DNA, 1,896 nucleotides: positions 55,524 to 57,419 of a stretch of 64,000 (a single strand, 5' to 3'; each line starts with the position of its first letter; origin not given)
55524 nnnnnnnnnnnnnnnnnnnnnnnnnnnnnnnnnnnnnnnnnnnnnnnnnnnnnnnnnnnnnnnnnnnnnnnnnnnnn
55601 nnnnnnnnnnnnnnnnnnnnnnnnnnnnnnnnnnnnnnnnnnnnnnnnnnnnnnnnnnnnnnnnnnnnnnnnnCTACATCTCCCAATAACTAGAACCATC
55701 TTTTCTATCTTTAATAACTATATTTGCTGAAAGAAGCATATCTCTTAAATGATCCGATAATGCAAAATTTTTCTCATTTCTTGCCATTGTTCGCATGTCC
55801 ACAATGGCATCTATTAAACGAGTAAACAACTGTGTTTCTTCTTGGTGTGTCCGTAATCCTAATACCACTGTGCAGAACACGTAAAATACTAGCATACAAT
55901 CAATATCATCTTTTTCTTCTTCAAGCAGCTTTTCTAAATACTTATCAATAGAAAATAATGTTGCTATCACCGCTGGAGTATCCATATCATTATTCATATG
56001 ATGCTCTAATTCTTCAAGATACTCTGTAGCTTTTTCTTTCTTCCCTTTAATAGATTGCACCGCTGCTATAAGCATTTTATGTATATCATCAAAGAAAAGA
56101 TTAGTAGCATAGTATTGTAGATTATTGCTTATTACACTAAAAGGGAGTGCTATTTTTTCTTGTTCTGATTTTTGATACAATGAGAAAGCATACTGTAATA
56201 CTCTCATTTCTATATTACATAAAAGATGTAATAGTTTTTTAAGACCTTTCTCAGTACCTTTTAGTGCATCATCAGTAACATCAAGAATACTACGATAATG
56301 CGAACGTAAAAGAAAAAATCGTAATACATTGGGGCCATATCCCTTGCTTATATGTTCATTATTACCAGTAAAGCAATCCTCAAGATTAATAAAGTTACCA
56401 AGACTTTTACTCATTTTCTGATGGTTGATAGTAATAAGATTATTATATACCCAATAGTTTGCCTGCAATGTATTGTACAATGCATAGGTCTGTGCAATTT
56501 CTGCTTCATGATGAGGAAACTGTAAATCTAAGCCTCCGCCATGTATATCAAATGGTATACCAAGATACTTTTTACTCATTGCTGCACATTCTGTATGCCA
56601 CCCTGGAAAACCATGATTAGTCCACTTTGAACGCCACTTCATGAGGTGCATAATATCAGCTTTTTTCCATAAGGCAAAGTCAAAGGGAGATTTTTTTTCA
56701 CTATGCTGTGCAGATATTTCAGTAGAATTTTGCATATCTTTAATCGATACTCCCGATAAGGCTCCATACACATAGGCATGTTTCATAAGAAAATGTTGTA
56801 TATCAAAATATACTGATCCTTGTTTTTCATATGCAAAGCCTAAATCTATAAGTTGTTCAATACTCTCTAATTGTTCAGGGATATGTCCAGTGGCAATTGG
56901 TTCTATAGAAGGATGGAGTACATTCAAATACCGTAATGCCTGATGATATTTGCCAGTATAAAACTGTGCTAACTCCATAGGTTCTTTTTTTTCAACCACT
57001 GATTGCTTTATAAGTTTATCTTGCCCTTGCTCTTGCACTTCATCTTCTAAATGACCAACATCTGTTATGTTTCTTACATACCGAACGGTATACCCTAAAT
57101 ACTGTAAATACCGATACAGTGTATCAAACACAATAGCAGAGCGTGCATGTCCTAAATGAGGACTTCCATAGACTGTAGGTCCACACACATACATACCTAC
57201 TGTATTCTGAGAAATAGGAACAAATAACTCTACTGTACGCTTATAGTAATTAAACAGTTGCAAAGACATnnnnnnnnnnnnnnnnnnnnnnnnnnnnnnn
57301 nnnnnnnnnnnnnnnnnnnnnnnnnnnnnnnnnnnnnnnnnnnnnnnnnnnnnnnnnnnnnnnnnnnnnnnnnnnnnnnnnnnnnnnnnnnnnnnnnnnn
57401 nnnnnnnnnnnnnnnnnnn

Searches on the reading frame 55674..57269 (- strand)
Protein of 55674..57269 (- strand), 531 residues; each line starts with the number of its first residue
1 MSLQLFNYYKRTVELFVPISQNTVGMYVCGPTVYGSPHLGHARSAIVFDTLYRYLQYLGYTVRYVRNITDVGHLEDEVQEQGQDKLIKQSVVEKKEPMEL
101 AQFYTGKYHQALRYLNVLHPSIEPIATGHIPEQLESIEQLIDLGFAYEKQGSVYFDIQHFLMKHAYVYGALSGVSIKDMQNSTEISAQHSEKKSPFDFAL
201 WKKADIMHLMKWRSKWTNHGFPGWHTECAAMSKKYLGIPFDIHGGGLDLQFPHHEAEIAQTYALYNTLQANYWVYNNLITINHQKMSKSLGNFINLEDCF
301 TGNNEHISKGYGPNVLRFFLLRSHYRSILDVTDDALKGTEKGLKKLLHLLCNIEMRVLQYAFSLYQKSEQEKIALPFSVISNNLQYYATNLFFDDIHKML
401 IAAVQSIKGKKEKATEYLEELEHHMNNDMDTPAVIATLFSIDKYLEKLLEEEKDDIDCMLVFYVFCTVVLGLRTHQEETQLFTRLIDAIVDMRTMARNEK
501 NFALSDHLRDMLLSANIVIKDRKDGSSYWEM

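Call 35: search_protein_families(library=ncbifam, proteins=[window:55674-57269:-])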
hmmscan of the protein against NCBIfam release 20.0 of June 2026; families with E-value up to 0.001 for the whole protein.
window:55674-57269:- (531 aa): 14 families
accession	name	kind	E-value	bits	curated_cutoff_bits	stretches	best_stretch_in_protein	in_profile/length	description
TIGR00435.1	cysS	equivalog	1.4e-115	387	340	2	3-377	1-350/466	cysteine--tRNA ligase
NF011108.0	PRK14536.1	equivalog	1.5e-93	314.3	780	1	1-527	1-486/490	cysteine--tRNA ligase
NF011107.0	PRK14534.1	equivalog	6.1e-60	203.6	744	1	3-370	3-357/481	cysteine--tRNA ligase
TIGR03447.1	mycothiol_MshC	equivalog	7.4e-57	193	485.1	1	5-345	20-341/411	cysteine--1-D-myo-inosityl 2-amino-2-deoxy-alpha-D-glucopyranoside ligase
TIGR00398.1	metG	equivalog_domain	3.8e-11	42.4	336.35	2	277-454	319-458/530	methionine--tRNA ligase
TIGR00392.1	ileS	equivalog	4.1e-09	35.2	621.4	1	284-348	610-666/861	isoleucine--tRNA ligase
NF008900.0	PRK12267.1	equivalog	2.9e-08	32.7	598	0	26-72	6-54/648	methionine--tRNA ligase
NF008957.0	PRK12300.1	subfamily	5.2e-08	31.3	677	1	273-352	614-686/946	leucine--tRNA ligase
TIGR00422.1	valS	equivalog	1.7e-07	29.7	612.1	0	274-350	514-584/863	valine--tRNA ligase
NF009687.0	PRK13208.1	equivalog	6.6e-06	24.6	738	0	31-113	47-127/801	valine--tRNA ligase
TIGR00456.1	argS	equivalog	2.4e-05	22.9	261.65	1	33-73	123-163/569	arginine--tRNA ligase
NF001100.0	PRK00133.1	equivalog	3.3e-05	22.6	587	0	274-370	319-407/676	methionine--tRNA ligase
NF004349.1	PRK05729.1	equivalog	8.8e-05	20.9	704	0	26-66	34-74/860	valine--tRNA ligase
TIGR00396.1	leuS_bact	equivalog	9.5e-05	20.7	548.4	1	276-483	596-800/843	leucine--tRNA ligase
